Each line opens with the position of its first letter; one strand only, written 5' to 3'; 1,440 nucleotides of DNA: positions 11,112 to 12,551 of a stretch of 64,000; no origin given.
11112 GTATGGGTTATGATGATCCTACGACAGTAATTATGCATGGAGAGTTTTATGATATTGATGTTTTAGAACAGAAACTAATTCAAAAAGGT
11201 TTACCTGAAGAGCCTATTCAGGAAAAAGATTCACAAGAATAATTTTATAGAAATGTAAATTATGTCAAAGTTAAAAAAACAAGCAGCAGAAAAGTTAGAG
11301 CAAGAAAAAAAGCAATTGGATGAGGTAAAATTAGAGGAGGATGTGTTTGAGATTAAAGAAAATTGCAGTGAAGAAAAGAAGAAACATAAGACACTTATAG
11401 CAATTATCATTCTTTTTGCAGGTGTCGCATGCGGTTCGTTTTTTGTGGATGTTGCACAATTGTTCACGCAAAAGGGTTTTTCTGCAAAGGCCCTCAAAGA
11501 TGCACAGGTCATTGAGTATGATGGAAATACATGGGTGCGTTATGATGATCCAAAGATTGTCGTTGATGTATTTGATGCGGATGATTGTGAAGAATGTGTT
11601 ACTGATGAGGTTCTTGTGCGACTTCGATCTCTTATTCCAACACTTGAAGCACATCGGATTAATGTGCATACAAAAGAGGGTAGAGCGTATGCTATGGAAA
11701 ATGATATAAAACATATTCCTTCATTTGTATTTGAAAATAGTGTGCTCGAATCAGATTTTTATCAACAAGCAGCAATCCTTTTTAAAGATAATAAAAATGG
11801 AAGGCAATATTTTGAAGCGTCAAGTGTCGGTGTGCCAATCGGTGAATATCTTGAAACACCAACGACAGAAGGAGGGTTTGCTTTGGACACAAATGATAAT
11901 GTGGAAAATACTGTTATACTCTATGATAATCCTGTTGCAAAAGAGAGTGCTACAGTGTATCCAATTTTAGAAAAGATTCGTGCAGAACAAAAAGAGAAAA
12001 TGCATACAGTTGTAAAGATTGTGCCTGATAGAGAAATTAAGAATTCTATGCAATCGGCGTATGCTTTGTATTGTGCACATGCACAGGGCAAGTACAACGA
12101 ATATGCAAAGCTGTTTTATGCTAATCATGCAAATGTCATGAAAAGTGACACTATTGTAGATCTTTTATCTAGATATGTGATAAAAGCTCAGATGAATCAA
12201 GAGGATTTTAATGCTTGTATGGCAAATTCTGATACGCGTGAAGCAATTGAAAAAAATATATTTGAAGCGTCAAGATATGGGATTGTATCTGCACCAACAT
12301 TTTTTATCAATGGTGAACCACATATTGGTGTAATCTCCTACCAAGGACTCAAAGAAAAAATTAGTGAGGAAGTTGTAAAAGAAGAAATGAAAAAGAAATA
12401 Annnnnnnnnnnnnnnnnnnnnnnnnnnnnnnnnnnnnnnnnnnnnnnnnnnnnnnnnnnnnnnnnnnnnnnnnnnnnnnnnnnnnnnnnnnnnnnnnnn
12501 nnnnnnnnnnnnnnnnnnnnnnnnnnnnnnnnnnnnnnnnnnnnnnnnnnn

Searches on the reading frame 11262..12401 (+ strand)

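Call 40: search_protein_families(library=pfam, proteins=[window:11262-12401:+], max_evalue=0.00001)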
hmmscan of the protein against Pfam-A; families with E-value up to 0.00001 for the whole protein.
window:11262-12401:+ (379 aa): 2 families
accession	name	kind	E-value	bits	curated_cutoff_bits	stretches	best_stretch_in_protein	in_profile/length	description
PF13462.12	Thioredoxin_4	-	6.2e-14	52.9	23.2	1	216-367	15-163/165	Thioredoxin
PF01323.26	DSBA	-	5.3e-09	36.6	25.6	1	254-367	78-190/191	DSBA-like thioredoxin domain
